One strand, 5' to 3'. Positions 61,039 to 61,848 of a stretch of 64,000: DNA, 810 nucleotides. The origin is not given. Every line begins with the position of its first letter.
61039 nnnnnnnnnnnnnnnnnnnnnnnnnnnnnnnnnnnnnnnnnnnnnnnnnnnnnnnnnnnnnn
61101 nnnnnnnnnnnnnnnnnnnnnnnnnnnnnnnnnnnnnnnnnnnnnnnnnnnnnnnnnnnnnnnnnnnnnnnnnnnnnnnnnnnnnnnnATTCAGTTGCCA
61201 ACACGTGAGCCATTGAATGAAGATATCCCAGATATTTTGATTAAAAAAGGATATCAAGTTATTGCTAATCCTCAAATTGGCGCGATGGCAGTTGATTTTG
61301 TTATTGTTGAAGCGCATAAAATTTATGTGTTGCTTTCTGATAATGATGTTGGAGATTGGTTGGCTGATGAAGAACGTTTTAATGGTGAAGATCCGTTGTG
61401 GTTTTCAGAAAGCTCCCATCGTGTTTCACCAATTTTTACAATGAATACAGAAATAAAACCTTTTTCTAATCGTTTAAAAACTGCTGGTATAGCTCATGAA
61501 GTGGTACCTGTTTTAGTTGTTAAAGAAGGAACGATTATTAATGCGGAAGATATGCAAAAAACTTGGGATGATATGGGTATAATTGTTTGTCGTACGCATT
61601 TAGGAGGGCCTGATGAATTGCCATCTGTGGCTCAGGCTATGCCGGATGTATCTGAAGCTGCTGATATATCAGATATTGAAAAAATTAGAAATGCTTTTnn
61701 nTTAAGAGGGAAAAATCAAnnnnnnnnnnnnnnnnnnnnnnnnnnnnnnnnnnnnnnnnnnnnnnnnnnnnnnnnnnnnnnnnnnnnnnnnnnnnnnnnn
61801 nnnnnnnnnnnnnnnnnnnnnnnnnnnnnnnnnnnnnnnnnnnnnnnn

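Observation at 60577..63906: Type IV coupling protein paired with an upstream 2-TM protein carrying a NERD/PD-(D/E)xK-like domain, in an icmP/dotM-icmO/dotL-like arrangement without other T4SS genes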

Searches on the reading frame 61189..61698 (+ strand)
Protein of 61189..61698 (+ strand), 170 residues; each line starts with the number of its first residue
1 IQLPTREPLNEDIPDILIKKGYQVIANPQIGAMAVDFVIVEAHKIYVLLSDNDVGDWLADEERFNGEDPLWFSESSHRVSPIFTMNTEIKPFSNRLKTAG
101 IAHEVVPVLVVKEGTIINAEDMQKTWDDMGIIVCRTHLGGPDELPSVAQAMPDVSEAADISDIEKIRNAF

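Call 96: search_protein_representatives(protein=window:61189-61698:+)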
Query: 170 residues. Proteins with E-value up to 0.001 (for the whole library): 253; up to 1e-10: 98; up to 1e-30: 33. The best 150 are listed.
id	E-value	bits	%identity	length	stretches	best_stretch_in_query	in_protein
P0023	2.0e-53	196.9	57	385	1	1-170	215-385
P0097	3.0e-53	196.3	54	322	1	1-170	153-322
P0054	9.9e-47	175.1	51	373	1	1-168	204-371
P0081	4.9e-46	172.8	46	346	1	1-167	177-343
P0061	8.3e-46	172.1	50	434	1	1-167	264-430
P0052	1.5e-45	171.3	49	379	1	5-170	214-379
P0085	5.2e-45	169.5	49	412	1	1-154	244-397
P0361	9.4e-45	168.7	48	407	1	6-156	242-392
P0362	1.6e-41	158.2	46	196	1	1-158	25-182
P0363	3.7e-40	153.7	45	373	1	1-170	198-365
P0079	3.8e-39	150.4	44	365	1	2-167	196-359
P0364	2.2e-37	144.7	46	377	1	1-167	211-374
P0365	4.6e-37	143.7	44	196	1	1-156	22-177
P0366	5.6e-35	136.9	43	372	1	1-168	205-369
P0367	7.1e-35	136.5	45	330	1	7-169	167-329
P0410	2.1e-23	99.2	39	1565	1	12-151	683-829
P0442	1.1e-12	64.3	31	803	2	53-158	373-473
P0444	4.9e-12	62.2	45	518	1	57-134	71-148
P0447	1.5e-11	60.6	39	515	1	54-164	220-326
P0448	2.6e-11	59.9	54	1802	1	54-134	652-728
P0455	4.0e-10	56.0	45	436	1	51-133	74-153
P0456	5.2e-10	55.6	46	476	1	39-134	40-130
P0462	1.3e-09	54.3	44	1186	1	48-134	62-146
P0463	1.4e-09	54.2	36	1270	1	49-157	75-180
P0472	6.8e-09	52.0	45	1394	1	53-133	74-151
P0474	1.0e-08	51.4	29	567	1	28-146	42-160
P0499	2.5e-07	46.9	37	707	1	45-130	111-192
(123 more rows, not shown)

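Call 97: search_protein_families(library=pfam, proteins=[P0410, P0448, P0462, P0463, P0472, P0444, P0455, P0456, P0474], max_evalue=0.001)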
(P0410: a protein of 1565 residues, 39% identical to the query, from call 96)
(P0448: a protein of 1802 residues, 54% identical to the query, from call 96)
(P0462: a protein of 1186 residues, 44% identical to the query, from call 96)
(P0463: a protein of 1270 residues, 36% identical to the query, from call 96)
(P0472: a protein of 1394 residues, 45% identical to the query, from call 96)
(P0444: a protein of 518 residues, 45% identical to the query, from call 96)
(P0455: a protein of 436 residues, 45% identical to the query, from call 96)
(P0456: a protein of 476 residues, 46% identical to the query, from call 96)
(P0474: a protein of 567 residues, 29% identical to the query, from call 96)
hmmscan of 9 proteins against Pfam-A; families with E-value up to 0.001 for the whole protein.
P0410 (1565 aa): 15 families
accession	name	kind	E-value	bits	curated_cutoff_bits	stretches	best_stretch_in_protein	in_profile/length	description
PF13424.12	TPR_12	-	6.4e-34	116.4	30.1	3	166-235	7-77/77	Tetratricopeptide repeat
PF16095.11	COR-A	-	6.1e-33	114.2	35.3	1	1099-1241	1-143/143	C-terminal of Roc, COR-A domain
PF25497.1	COR-B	-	1.1e-32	113.3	27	1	1263-1404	3-145/145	C-terminal of Roc, COR-B domain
PF08477.19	Roc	-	1.3e-23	83.9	27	2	967-1040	49-119/119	Ras of Complex, Roc, domain of DAPkinase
PF13676.11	TIR_2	-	1.2e-14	55.2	28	1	1421-1517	1-93/122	TIR domain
PF07719.23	TPR_2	-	1.1e-12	47.4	27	0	323-353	1-31/34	Tetratricopeptide repeat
PF13374.12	TPR_10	-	3.8e-11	43.1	27.5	0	245-275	4-34/42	Tetratricopeptide repeat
PF13181.12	TPR_8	-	4.4e-11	42.4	25.7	0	285-313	3-31/34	Tetratricopeptide repeat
PF00515.34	TPR_1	-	2.4e-10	40.2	27.8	0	530-555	8-33/34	Tetratricopeptide repeat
PF14938.12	SNAP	-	3.2e-09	37.1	25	0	575-688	86-199/282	Soluble NSF attachment protein, SNAP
PF13176.12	TPR_7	-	3.8e-08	33.2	27.9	0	289-309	5-25/36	Tetratricopeptide repeat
PF00071.28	Ras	-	6.9e-06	26.2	21.6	0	970-1043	44-118/162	Ras family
PF13428.12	TPR_14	-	4.2e-05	24.3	23.5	0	529-557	7-35/44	Tetratricopeptide repeat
PF17874.7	TPR_MalT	-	0.00012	22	45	0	212-309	89-187/336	MalT-like TPR region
PF00025.27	Arf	-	0.0003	20.8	22.3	0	967-1044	51-130/174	ADP-ribosylation factor family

P0448 (1802 aa): 0 families

P0462 (1186 aa): 18 families
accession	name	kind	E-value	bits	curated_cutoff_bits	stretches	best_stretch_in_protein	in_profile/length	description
PF00004.35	AAA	-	1.5e-36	126.1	21.2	3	680-811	1-129/131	ATPase family associated with various cellular activities (AAA)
PF17866.7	AAA_lid_6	-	6.5e-20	71.4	24.3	2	566-627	2-60/60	AAA lid domain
PF05496.18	RuvB_N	-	3.7e-10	40.2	27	0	367-481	5-97/159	Holliday junction DNA helicase RuvB P-loop domain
PF13401.12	AAA_22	-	1.1e-09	39.2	27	0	408-437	8-33/130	AAA domain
PF07728.20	AAA_5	-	6.2e-09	36.4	22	0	682-749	4-75/139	AAA domain (dynein-related subfamily)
PF13238.12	AAA_18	-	1.3e-07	32.5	29.4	0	410-505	3-88/128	AAA domain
PF13245.12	AAA_19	-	5.4e-07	30.3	25.1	0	405-464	11-71/134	AAA domain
PF13604.12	AAA_30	-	8.1e-07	29.4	27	0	407-479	20-99/191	AAA domain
PF00910.28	RNA_helicase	-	2.7e-06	28.2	21.5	0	409-458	2-51/105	RNA helicase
PF00005.33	ABC_tran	-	3.3e-06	28.2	25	0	409-452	15-52/137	ABC transporter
PF06309.17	Torsin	-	3.8e-06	27.5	27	0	913-992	7-81/127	Torsin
PF01078.27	Mg_chelatase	-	1.2e-05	25.3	20.3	0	406-433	23-50/207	Magnesium chelatase, subunit ChlI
PF20720.3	nSTAND3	-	7.3e-05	23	27.2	0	683-704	23-44/155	Novel STAND NTPase 3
PF13207.12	AAA_17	-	0.00018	22.2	27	0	683-720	1-37/136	AAA domain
PF13191.12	AAA_16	-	0.00019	22.4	32.6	0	970-1007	30-63/167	AAA ATPase domain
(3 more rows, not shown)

P0463 (1270 aa): 20 families
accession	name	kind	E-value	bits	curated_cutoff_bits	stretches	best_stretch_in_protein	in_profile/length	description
PF00004.35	AAA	-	4.6e-33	114.9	21.2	2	749-856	2-111/131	ATPase family associated with various cellular activities (AAA)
PF17866.7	AAA_lid_6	-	1.4e-16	60.7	24.3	2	634-695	2-60/60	AAA lid domain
PF07728.20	AAA_5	-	8.1e-11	42.5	22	0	749-817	3-75/139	AAA domain (dynein-related subfamily)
PF13401.12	AAA_22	-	1.8e-10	41.6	27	0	473-584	7-69/130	AAA domain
PF13238.12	AAA_18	-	1.4e-09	38.9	29.4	0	476-585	3-103/128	AAA domain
PF00005.33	ABC_tran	-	3.7e-09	37.7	25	0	474-532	14-66/137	ABC transporter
PF05496.18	RuvB_N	-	4.3e-08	33.5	27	0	744-821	32-97/159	Holliday junction DNA helicase RuvB P-loop domain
PF19263.5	DUF5906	-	2.7e-07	31.6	27.6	0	477-534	2-56/114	Family of unknown function (DUF5906)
PF00910.28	RNA_helicase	-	4.1e-07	30.9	21.5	0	750-809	3-64/105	RNA helicase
PF13245.12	AAA_19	-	4e-06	27.5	25.1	0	746-775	12-41/134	AAA domain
PF13604.12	AAA_30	-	9.6e-06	25.9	27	0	749-818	22-98/191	AAA domain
PF20720.3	nSTAND3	-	1.1e-05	25.6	27.2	0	475-496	21-42/155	Novel STAND NTPase 3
PF06309.17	Torsin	-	1.9e-05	25.2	27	0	745-775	53-83/127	Torsin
PF13207.12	AAA_17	-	2.1e-05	25.3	27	0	751-788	1-37/136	AAA domain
PF01078.27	Mg_chelatase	-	2.7e-05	24.1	20.3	0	459-498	9-49/207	Magnesium chelatase, subunit ChlI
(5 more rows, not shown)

P0472 (1394 aa): 7 families
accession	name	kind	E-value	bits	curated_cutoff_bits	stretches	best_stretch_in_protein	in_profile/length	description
PF00004.35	AAA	-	7.3e-22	78.7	21.2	1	878-1006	1-126/131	ATPase family associated with various cellular activities (AAA)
PF17866.7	AAA_lid_6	-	1.6e-10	41.3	24.3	1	1034-1099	1-60/60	AAA lid domain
PF07728.20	AAA_5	-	2.7e-06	27.9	22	0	877-975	1-94/139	AAA domain (dynein-related subfamily)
PF06309.17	Torsin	-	1.7e-05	25.4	27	0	1155-1180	50-75/127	Torsin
PF13401.12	AAA_22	-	4.8e-05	24.1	27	0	880-988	10-126/130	AAA domain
PF13238.12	AAA_18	-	0.00056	20.8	29.4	0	1164-1228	4-78/128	AAA domain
PF05496.18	RuvB_N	-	0.00057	20.1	27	0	874-950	32-96/159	Holliday junction DNA helicase RuvB P-loop domain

P0444 (518 aa): 4 families
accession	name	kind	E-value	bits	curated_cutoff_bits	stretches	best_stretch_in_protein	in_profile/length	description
PF00004.35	AAA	-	2.3e-10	41.5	21.2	1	286-417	2-130/131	ATPase family associated with various cellular activities (AAA)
PF17866.7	AAA_lid_6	-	2.1e-08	34.5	24.3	1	456-503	13-60/60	AAA lid domain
PF13401.12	AAA_22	-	4.8e-05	24.1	27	0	285-324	8-45/130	AAA domain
PF13238.12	AAA_18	-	0.00074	20.4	29.4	0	287-389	3-97/128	AAA domain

P0455 (436 aa): 0 families

P0456 (476 aa): 0 families

P0474 (567 aa): 3 families
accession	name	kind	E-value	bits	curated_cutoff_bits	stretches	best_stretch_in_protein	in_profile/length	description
PF00004.35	AAA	-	4.7e-14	53.4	21.2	1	336-466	2-129/131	ATPase family associated with various cellular activities (AAA)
PF17866.7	AAA_lid_6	-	6.8e-13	48.9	24.3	1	494-552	4-60/60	AAA lid domain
PF13401.12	AAA_22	-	0.00027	21.7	27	0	335-364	8-33/130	AAA domain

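Call 99: list_cluster_members(proteins=[P0410, P0448, P0462, P0463, P0472, P0455, P0474, P0447, P0442, P0499])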
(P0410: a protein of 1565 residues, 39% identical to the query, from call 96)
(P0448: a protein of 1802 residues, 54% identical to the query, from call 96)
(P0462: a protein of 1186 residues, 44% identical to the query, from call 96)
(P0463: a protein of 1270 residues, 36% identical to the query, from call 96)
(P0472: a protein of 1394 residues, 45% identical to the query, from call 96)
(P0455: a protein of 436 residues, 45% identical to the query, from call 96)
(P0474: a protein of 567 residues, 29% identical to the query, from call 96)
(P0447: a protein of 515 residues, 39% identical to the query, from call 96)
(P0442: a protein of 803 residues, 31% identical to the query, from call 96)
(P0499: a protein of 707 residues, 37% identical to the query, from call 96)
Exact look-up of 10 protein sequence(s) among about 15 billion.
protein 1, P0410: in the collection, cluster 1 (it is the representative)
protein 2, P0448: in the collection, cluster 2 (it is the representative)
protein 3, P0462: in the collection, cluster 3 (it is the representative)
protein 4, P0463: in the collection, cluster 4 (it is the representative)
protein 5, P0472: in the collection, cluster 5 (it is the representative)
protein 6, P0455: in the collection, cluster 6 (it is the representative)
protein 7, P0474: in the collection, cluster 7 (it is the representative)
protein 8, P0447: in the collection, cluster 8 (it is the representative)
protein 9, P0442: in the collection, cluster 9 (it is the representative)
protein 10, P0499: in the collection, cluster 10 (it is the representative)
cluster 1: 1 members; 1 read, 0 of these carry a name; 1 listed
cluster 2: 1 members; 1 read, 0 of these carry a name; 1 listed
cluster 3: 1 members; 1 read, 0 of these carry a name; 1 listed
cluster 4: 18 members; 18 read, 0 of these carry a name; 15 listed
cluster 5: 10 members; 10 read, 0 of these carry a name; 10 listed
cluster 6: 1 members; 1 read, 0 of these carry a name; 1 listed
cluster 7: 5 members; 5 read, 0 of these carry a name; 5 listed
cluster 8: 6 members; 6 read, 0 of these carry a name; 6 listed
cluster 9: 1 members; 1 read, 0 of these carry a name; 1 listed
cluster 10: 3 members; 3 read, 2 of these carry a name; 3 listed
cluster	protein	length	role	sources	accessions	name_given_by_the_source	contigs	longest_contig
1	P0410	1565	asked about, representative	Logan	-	-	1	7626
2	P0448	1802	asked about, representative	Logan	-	-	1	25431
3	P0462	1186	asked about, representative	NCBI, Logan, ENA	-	-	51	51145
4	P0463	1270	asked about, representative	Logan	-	-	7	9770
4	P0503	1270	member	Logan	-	-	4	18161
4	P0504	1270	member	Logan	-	-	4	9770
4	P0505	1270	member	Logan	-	-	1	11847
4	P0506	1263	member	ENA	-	-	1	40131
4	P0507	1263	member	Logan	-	-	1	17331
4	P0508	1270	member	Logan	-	-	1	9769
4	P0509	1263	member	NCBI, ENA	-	-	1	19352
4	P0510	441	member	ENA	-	-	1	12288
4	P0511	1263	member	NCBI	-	-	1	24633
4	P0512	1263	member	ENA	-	-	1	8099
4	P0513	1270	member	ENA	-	-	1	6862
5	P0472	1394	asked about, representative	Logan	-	-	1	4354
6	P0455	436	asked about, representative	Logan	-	-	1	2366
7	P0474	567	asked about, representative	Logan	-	-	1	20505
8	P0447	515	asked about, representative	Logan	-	-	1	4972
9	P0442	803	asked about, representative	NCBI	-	-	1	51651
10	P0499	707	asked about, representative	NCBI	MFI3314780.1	MAG: AAA family ATPase, partial [Rikenellaceae bacterium]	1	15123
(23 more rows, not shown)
